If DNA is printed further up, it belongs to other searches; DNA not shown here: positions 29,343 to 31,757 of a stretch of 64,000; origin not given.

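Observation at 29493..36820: Operon of a PilT-family ATPase, a dual-PilZ protein and a B12-binding radical SAM enzyme, divergent from tldD-tldE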

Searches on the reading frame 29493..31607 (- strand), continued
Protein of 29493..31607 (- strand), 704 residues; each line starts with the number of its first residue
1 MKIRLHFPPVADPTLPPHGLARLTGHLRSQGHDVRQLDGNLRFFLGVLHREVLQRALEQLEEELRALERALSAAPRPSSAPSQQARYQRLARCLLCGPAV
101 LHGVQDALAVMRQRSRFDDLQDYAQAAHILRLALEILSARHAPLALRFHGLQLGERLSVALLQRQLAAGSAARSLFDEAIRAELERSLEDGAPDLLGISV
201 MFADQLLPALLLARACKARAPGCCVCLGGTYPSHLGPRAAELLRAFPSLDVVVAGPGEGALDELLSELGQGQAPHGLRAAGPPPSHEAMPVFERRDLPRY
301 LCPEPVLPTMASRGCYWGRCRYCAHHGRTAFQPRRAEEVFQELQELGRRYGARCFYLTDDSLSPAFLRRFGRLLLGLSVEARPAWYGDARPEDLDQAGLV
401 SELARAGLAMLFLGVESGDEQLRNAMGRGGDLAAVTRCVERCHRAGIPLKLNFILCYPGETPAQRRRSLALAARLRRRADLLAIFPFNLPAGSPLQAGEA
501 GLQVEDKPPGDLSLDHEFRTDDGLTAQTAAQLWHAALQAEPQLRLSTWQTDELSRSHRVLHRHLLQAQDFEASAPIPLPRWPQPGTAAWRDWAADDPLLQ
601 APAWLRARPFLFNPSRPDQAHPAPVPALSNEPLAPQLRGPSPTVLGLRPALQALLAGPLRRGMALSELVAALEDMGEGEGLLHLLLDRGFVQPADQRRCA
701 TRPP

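Call 46: find_related_loci(query=A4, collection=metagenome_contigs, flank=8000)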
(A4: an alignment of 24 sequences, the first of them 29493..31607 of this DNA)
Query A4 (704 aa) in metagenome_contigs; peptide patterns used: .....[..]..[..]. (x = any residue, [..] = any of these).
600 stretches matched a pattern (row limit reached: there are more); 570 encode a relative of the query (tblastn E <= 1e-3); the best 80 are kept; 80 distinct loci.
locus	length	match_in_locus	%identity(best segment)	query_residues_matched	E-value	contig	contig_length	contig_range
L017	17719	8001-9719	26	1-561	2e-57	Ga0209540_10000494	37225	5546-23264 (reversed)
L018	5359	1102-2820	27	1-561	2e-57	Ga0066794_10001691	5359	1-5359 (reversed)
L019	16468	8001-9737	25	1-561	3e-56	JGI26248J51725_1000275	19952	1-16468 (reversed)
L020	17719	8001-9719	26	1-561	7e-58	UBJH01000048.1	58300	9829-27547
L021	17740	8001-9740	28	1-561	7e-53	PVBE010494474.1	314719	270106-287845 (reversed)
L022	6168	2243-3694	29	1-473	5e-53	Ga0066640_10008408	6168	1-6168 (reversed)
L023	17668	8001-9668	28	1-539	2e-52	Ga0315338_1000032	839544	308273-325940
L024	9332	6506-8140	26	1-532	5e-52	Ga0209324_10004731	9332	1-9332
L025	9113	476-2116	25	2-532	7e-52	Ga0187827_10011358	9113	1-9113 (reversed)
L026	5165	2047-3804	27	1-572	5e-52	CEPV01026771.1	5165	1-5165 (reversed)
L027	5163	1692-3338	29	1-533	2e-51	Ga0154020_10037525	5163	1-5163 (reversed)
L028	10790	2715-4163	27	1-472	1e-50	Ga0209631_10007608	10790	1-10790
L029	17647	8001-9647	27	1-533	4e-50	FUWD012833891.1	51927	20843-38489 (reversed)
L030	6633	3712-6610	26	1-533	3e-50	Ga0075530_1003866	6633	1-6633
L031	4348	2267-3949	27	3-548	1e-49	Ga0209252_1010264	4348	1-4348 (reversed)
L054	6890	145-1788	25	1-533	3e-44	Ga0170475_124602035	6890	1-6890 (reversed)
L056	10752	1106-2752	25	1-534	2e-44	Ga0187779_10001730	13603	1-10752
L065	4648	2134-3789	27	3-538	2e-42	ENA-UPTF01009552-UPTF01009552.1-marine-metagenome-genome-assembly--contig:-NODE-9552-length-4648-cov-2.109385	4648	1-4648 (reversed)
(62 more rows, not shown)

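Call 50: find_encoding_contigs(protein=P0161, flank=8000, max_places=3)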
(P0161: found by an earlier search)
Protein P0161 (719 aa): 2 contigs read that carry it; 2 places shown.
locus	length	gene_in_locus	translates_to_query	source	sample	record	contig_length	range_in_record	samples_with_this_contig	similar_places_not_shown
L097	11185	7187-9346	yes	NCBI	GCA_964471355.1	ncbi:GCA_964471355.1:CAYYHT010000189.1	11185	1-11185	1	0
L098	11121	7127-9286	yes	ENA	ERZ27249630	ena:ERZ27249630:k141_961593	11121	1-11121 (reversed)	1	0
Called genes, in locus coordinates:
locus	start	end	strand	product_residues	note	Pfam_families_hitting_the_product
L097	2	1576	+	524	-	?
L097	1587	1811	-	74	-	-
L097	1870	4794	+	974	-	PF16078:2-oxogl_dehyd_N, PF00676:E1_dh, PF02779:Transket_pyr, PF16870:OxoGdeHyase_C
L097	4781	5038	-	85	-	-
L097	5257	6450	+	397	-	PF00364:Biotin_lipoyl, PF02817:E3_binding, PF00198:2-oxoacid_dh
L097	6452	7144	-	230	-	PF01177:Asp_Glu_race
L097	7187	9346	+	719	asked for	PF04055:Radical_SAM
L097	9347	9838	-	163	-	PF00226:DnaJ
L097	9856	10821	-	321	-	PF13409:GST_N_2 (weak), PF00043:GST_C, PF14497:GST_C_3 (faint), PF13410:GST_C_2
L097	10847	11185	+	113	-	?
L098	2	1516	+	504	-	?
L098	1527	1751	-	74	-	-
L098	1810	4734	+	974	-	PF16078:2-oxogl_dehyd_N, PF00676:E1_dh, PF02779:Transket_pyr, PF16870:OxoGdeHyase_C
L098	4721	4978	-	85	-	-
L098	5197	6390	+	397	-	PF00364:Biotin_lipoyl, PF02817:E3_binding, PF00198:2-oxoacid_dh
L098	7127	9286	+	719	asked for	PF04055:Radical_SAM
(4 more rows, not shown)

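Call 69: search_protein_families(library=padloc, proteins=[window:29493-31607:-], max_evalue=0.001)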
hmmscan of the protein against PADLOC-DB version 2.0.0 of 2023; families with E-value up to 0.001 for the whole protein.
window:29493-31607:- (704 aa): 0 families

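Call 73: search_solved_structures(query=A4, max_evalue=0.1, show_alignments=2)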
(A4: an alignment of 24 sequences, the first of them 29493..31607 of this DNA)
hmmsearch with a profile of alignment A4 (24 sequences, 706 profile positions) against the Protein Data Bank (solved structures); distinct sequences matched with E-value up to 0.1: 14.
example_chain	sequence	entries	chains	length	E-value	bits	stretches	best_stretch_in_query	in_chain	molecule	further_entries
9ccb_A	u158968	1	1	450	1.1e-20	77.1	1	242-482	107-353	Radical SAM core domain-containing protein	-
5ul2_A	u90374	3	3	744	3.2e-20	75.6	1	176-463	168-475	OxsB protein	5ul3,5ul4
6fd2_B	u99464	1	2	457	4.7e-19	71.7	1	268-483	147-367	Putative apramycin biosynthetic oxidoreductase 4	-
6wte_A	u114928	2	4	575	1e-14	57.4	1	318-493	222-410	B12-binding domain-containing protein | Tryptophan-C2-methyltransferase containing B12-binding domain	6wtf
7kdx_A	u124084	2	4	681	1.3e-10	43.8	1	160-475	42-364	Methyltransferase TokK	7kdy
9n1b_A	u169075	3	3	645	4.5e-09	38.7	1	210-514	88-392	Radical SAM protein | Radical SAM enzyme CysS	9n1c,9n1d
2qgq_A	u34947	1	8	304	1.6e-06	30.3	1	322-483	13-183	Protein TM_1862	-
4jc0_A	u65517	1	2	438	2.9e-06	29.4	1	328-483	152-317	Ribosomal protein S12 methylthiotransferase RimO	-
7mjz_A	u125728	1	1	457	9e-05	24.5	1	416-483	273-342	tRNA-2-methylthio-N(6)-dimethylallyladenosine synthase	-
7mjv_A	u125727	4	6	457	9.1e-05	24.5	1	416-483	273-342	tRNA-2-methylthio-N(6)-dimethylallyladenosine synthase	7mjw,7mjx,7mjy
6p78_A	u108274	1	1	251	0.028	16.2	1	317-362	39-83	Queuine lyase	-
6iaz_A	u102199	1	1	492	0.039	15.8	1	396-469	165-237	Histone acetyltransferase, ELP3 family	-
6iad_A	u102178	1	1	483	0.039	15.8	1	396-469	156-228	Histone acetyltransferase, ELP3 family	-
6ia8_A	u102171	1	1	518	0.041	15.7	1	396-469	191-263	Histone acetyltransferase, ELP3 family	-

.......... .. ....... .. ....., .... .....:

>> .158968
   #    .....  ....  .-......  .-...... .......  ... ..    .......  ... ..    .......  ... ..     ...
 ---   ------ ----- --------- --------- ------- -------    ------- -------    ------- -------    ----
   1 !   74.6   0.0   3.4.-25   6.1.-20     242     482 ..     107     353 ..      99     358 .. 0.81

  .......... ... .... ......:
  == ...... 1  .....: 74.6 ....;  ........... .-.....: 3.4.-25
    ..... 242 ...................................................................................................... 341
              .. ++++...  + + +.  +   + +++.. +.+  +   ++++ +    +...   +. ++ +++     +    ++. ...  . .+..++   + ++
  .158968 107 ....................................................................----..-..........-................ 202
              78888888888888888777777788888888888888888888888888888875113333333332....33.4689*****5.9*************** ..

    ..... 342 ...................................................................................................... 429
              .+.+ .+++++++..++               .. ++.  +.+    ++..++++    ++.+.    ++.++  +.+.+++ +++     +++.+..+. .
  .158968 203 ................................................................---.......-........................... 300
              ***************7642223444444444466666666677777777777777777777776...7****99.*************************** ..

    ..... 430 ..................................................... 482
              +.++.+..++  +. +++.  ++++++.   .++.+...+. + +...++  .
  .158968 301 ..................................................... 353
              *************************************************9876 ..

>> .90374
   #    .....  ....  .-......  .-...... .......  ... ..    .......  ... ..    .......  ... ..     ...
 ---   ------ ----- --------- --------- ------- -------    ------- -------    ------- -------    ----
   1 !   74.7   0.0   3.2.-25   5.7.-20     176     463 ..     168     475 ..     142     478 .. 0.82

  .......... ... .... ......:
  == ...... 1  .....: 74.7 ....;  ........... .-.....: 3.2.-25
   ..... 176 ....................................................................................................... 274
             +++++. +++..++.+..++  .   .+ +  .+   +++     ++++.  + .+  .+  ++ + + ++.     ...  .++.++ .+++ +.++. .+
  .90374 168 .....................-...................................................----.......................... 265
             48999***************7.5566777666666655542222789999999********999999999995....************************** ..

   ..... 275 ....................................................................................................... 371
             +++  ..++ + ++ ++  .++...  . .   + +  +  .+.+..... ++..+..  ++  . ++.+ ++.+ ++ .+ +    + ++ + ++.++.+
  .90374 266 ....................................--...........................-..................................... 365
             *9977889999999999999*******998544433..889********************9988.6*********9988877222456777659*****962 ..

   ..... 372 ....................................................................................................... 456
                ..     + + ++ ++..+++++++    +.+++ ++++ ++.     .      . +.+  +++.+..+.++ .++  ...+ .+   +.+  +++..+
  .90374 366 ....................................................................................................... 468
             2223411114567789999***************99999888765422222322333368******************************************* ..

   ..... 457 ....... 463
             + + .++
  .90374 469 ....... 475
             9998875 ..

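Call 78: search_protein_families(library=pfam, proteins=[L054:4550-5788:+, L056:7455-8387:+, L065:1746-2066:+, L020:5457-7157:+], max_evalue=0.001)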
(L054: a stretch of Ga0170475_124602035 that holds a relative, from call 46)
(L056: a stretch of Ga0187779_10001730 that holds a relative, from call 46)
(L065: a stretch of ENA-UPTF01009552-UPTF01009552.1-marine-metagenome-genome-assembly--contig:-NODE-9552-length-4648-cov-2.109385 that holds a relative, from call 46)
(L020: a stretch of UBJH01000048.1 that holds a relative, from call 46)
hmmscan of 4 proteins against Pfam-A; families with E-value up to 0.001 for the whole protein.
L054:4550-5788:+ (412 aa): 0 families

L056:7455-8387:+ (310 aa): 2 families
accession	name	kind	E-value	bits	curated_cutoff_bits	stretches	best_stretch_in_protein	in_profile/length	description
PF02567.21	PhzC-PhzF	-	3.5e-72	243.7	27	1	14-306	2-281/281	Phenazine biosynthesis-like protein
PF05544.16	Pro_racemase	-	5.7e-09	35.9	27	1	52-132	56-136/325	Proline racemase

L065:1746-2066:+ (106 aa): 1 family
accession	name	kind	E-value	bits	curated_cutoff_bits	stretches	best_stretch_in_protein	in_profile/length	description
PF07883.17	Cupin_2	-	1.9e-13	50.4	27.2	1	33-100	3-69/70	Cupin domain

L020:5457-7157:+ (566 aa): 2 families
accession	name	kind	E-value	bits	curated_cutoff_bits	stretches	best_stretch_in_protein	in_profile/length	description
PF02745.20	MCR_alpha_N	-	5.5e-133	442.7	27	1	25-283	10-269/269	Methyl-coenzyme M reductase alpha subunit, N-terminal domain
PF02249.22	MCR_alpha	-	5.4e-62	208.4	25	1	331-457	1-127/127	Methyl-coenzyme M reductase alpha subunit, C-terminal domain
